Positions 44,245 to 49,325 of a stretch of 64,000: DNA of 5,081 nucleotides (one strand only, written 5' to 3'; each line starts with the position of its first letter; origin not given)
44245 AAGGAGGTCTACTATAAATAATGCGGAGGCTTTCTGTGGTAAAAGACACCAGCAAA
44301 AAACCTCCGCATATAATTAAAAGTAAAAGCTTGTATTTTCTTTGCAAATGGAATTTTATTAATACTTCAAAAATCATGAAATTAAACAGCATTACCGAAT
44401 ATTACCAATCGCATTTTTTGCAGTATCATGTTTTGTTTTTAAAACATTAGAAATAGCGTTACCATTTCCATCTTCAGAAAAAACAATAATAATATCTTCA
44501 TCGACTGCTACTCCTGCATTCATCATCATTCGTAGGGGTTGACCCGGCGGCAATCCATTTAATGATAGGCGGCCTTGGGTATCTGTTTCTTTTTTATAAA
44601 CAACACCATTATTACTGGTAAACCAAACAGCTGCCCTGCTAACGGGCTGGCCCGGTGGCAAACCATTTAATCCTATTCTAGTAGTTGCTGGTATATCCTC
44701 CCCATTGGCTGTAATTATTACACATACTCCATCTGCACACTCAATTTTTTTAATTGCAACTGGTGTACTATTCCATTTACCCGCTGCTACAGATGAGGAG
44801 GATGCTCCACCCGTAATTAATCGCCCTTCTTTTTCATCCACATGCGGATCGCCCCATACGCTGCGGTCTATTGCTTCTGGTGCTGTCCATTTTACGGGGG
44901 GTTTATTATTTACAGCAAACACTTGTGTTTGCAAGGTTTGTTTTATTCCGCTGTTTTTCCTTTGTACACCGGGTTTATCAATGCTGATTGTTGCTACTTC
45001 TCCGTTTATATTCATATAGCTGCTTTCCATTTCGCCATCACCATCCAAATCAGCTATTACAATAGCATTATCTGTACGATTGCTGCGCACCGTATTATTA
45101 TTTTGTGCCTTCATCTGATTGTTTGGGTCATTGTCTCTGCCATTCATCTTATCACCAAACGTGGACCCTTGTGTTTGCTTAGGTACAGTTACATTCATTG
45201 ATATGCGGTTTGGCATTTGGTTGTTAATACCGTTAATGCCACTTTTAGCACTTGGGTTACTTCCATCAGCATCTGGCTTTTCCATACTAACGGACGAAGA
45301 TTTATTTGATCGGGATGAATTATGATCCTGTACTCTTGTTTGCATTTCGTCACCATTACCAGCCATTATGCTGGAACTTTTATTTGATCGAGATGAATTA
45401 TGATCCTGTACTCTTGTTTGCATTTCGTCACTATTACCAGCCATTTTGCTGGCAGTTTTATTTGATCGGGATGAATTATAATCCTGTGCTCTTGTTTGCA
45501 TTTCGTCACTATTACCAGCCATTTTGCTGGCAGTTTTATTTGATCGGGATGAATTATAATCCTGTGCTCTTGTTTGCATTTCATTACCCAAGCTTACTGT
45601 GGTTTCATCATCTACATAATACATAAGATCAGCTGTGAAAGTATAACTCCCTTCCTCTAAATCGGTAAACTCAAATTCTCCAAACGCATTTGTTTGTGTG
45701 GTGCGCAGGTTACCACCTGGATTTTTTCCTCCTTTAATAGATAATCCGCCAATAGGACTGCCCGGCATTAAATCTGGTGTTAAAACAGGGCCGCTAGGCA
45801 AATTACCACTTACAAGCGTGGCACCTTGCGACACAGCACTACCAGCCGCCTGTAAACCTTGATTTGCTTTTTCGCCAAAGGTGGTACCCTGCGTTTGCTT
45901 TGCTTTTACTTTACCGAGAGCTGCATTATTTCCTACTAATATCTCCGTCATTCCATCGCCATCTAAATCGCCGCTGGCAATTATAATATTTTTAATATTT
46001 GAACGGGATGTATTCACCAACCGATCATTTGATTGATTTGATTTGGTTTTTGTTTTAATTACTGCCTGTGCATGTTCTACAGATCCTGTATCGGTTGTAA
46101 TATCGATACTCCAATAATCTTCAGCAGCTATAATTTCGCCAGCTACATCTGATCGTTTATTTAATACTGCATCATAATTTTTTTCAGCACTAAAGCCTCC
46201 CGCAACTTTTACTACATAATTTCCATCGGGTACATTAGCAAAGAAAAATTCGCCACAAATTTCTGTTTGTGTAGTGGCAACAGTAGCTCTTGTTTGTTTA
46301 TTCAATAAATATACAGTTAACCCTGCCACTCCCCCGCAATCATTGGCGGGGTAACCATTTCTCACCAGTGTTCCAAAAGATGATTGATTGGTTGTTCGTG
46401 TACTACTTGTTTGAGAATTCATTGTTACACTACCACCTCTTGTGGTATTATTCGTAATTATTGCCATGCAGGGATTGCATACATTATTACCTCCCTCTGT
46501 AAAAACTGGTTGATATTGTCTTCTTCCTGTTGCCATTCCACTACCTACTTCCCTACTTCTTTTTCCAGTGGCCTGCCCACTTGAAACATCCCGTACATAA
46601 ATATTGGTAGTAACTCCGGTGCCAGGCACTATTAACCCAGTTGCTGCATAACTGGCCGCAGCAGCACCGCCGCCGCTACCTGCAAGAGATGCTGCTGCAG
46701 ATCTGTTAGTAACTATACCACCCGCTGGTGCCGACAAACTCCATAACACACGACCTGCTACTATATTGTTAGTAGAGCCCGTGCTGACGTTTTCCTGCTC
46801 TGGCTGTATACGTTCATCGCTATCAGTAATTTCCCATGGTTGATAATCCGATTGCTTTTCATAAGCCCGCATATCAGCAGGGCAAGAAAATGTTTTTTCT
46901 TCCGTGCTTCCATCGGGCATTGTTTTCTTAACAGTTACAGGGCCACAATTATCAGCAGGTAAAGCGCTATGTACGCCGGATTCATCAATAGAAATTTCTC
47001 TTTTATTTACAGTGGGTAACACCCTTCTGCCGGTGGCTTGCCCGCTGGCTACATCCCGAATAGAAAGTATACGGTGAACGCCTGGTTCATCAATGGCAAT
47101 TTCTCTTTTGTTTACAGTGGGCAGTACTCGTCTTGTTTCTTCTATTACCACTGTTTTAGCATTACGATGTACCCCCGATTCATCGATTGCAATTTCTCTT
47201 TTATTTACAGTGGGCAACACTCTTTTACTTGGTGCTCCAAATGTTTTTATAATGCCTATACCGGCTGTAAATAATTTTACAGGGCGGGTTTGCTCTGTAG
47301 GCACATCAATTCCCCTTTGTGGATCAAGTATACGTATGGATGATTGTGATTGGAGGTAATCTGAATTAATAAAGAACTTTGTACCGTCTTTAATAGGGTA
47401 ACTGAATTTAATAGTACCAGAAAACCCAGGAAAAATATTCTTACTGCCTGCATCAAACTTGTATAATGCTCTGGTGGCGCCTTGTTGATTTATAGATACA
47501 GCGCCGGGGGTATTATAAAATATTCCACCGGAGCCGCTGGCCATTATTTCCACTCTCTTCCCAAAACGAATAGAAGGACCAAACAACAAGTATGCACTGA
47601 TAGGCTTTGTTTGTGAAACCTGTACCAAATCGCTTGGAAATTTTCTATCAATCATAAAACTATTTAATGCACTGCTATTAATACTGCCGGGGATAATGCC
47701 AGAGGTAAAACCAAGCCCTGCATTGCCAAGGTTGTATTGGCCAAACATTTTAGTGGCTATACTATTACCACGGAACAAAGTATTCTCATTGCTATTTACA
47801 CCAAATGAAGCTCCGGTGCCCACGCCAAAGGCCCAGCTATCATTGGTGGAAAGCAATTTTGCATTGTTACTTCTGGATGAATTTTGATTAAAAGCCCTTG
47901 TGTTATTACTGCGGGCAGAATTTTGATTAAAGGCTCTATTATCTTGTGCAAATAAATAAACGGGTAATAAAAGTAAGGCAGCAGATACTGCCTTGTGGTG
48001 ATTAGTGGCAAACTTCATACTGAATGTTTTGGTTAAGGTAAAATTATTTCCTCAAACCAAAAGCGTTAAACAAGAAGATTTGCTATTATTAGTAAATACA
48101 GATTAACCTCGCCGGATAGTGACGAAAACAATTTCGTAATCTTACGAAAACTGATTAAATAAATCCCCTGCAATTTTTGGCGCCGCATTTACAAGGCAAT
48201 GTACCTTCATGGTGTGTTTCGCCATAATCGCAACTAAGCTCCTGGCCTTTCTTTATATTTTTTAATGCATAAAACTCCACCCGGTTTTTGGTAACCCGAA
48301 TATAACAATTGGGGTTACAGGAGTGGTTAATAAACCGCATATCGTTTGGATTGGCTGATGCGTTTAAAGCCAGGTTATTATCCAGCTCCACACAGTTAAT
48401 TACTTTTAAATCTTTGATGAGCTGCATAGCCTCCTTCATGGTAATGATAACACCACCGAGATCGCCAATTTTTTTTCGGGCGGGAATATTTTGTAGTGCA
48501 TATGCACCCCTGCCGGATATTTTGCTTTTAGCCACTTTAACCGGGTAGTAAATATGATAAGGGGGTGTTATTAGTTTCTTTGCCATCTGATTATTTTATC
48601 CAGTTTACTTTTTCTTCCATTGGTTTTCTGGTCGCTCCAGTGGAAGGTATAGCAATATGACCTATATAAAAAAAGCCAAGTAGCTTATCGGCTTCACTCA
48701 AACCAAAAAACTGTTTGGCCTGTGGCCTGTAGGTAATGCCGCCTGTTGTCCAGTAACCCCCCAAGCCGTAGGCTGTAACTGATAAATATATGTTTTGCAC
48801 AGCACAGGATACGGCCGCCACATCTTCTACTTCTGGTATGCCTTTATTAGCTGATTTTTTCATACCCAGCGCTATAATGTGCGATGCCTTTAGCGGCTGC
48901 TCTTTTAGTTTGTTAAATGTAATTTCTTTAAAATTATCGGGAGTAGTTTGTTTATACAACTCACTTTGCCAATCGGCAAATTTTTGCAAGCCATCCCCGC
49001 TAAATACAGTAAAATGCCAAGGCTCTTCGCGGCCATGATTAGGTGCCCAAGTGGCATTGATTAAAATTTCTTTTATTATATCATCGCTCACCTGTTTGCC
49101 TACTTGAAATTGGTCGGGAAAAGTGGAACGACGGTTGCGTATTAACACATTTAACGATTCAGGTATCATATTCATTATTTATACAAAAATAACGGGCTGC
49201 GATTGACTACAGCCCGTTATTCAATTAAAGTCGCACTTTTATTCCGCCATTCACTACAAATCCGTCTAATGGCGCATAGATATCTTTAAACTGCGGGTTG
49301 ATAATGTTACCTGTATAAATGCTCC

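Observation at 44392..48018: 1208-aa secreted mosaic protein built from several families of short reiterated peptide motifs: the best candidate for something undescribed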

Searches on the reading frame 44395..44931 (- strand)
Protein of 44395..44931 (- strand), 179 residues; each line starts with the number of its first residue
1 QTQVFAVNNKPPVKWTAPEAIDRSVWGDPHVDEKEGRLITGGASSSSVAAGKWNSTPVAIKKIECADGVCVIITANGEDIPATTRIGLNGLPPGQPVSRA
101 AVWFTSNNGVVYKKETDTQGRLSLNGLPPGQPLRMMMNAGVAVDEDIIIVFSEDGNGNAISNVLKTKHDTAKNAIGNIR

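Call 74: predict_structure(alignment_id=A3)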
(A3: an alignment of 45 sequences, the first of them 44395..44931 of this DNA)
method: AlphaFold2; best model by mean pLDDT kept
length: 179 residues; sequences in the alignment: 45
mean_pLDDT: 79.3   pTM: 0.68
mean pLDDT of the five models: 79.3, 76.9, 75.4, 74.7, 71.3
residues with pLDDT >= 90: 82; 70-90: 54; 50-70: 21; < 50: 22
segments of 3 or more residues with pLDDT < 50: 1-17, 24-26
pLDDT, mean of each block of 10 residues (from residue 1): 32 43 53 74 66 77 92 93 90 90 93 94 91 89 91 86 93 79
secondary structure, 60 per line:
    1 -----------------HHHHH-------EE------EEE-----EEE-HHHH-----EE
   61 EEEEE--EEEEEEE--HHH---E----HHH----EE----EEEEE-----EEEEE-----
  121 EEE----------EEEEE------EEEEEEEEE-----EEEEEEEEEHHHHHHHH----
elements in order: H18-22 E38-40 E46-48 H50-53 E59-65 E68-74 E101-105 E111-115 E121-123 E134-138 E145-153 E159-167 H168-175

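Call 79: fold_search(model_id=the predicted structure, library=pdb)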
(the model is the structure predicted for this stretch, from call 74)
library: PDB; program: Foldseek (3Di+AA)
matches with E <= 10: 929; with E <= 0.001: 0
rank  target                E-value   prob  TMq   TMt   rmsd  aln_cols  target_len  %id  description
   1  4p99_A                2.5e-02  0.16  0.14  0.08  18.5       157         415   15  Ca2+-stabilized adhesin helps an Antarctic bacterium reach out and bind ice (released 2014-06-18)
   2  1tza_B                3.0e-02  0.18  0.15  0.19  15.8       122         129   12  X-ray structure of Northeast Structural Genomics Consortium target SoR45 (released 2004-07-27)
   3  1tza_A                3.4e-02  0.18  0.16  0.19  15.1       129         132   10  X-ray structure of Northeast Structural Genomics Consortium target SoR45 (released 2004-07-27)
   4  9gpg_A                4.7e-02  0.11  0.15  0.06  18.0       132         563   15  Complex of ManDH5 native enzyme with Mannobiose after co crystallization with Mannopentaose at 1.7 angstroms resolutio (released 2025-09-17)
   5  9gpe_A                5.6e-02  0.12  0.15  0.06  17.4       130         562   15  ManDH5 E303Q in complex with mannotetraose after co-crystalliztion with mannotetraose at 1.6 angstroms resolution a be (released 2025-09-17)
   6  8dek_B                6.0e-02  0.13  0.13  0.07  17.4       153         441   10  The structure of the glycopeptidase catalytic domain including the linker of Amuc_1438 (released 2022-08-31)
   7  4pou_B                6.7e-02  0.15  0.15  0.20  14.0       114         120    9  VHH-metal in Complex with RNase A (released 2014-09-24)
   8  9gmj                  7.1e-02  0.09  0.15  0.06  18.1       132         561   15  The crystal structure of ManDH5 Selenomethionine derivative at 1.6 Angstroms resolution - a beta-D-Mannanase of GH5 fami (released 2025-09-10)
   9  8r2d_D                1.0e-01  0.14  0.14  0.05  14.1       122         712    7  Integrator cleavage module assembly intermediate (released 2024-07-31)
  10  9gpc                  1.1e-01  0.08  0.15  0.06  18.1       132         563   15  The crystal structure of ManDH5 E303Q mutant at 1.4 Angstroms Resolution - a beta-D-Mannanase of GH5 family from Dictyog (released 2025-09-17)
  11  4bfk_B                1.1e-01  0.10  0.15  0.19  15.7       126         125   13  Superoxide reductase (Neelaredoxin) from Archaeoglobus fulgidus E12Q mutant (released 2014-03-26)
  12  6xi3                  1.3e-01  0.12  0.12  0.08  15.9       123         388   13  Crystal structure of tetra-tandem repeat in extending region of large adhesion protein (released 2020-10-14)
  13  8dek_A                1.4e-01  0.10  0.13  0.07  17.5       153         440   10  The structure of the glycopeptidase catalytic domain including the linker of Amuc_1438 (released 2022-08-31)
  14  9n59_A                1.4e-01  0.10  0.16  0.07  19.8       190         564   12  CryoEM structure of the Azotobacter vinelandii flagellar filament (released 2025-07-16)
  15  9qc7_B                1.4e-01  0.03  0.12  0.04  19.4       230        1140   10  BoNT-NTNH complex from Clostridium botulinum Serotype B1 (released 2025-09-10)
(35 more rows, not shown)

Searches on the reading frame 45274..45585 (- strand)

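Call 47: search_protein_families(library=pfam, proteins=[window:45274-45585:-], max_evalue=10)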
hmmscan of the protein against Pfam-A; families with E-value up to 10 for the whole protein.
window:45274-45585:- (104 aa): 7 families
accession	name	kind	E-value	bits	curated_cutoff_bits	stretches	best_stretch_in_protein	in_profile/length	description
PF02283.22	CobU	-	0.0049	16.9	27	2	49-69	35-53/168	Cobinamide kinase / cobinamide phosphate guanyltransferase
PF11223.13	DUF3020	-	0.026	15.4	25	1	13-30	23-40/49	SPP41, DUF3020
PF01541.30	GIY-YIG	-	0.032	15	22.6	1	48-72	16-40/78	GIY-YIG catalytic domain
PF21335.2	ATPD_C_metazoa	-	0.049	14.2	26.5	0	16-29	11-24/42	Metazoan delta subunit of F1F0-ATP synthase, C-terminal domain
PF09450.16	DUF2019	-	0.068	13.6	23.3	1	4-35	15-46/105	Domain of unknown function (DUF2019)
PF02037.33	SAP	-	0.19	11.9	23.9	0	49-62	22-35/37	SAP domain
PF21253.3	Mann_GBD_bact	-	1.9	9.1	27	1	5-54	22-71/143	Mannanase, galactose-binding domain-like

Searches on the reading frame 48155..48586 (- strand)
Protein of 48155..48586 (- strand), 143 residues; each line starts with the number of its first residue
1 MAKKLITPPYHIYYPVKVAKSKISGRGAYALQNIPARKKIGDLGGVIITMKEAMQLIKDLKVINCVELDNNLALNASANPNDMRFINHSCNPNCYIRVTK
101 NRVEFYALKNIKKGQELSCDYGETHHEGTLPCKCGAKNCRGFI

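Call 5: search_protein_families(library=pfam, proteins=[window:48155-48586:-], max_evalue=0.01)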
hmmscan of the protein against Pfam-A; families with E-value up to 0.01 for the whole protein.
window:48155-48586:- (143 aa): 2 families
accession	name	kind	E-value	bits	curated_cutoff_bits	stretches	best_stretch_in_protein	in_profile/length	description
PF00856.33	SET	-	2.2e-19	70.2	22.4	1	25-122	1-105/105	SET domain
PF21549.2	PRDM2_PR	-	0.00014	22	27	1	19-126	6-117/123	PR domain zinc finger protein 2, PR domain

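Call 6: search_protein_families(library=ncbifam, proteins=[window:48155-48586:-], max_evalue=0.01)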
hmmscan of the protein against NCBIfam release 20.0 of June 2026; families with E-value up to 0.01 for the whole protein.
window:48155-48586:- (143 aa): 1 family
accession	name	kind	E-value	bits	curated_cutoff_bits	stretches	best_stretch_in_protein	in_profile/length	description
NF043024.1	T4SS_AnkI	equivalog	2.9e-06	26.3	550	1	22-124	32-142/439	Dot/Icm T4SS effector AnkI/LegAS4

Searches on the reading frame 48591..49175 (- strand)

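Call 5: search_protein_families(library=pfam, proteins=[window:48591-49175:-], max_evalue=0.01)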
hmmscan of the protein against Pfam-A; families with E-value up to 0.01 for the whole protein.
window:48591-49175:- (194 aa): 1 family
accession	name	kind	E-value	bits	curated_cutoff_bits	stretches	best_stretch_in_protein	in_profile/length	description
PF00881.29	Nitroreductase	-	8e-21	75.4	23.5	1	12-173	1-167/167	Nitroreductase family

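Call 6: search_protein_families(library=ncbifam, proteins=[window:48591-49175:-], max_evalue=0.01)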
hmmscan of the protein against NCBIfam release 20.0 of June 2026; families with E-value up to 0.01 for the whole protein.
window:48591-49175:- (194 aa): 4 families
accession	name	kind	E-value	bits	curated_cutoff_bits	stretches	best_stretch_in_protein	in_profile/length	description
NF008088.0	PRK10828.1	equivalog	3.9e-26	91.7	183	1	28-179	20-168/183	NAD(P)H nitroreductase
TIGR02476.1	BluB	equivalog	5e-08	32.6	150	1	11-175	12-181/205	5,6-dimethylbenzimidazole synthase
TIGR03553.1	F420_FbiB_CTERM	equivalog_domain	0.0019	18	249.55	0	119-186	120-187/194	F420 biosynthesis protein FbiB, C-terminal domain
NF009810.0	PRK13294.1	equivalog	0.0041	16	304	0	119-187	375-443/449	coenzyme F420-0:L-glutamate ligase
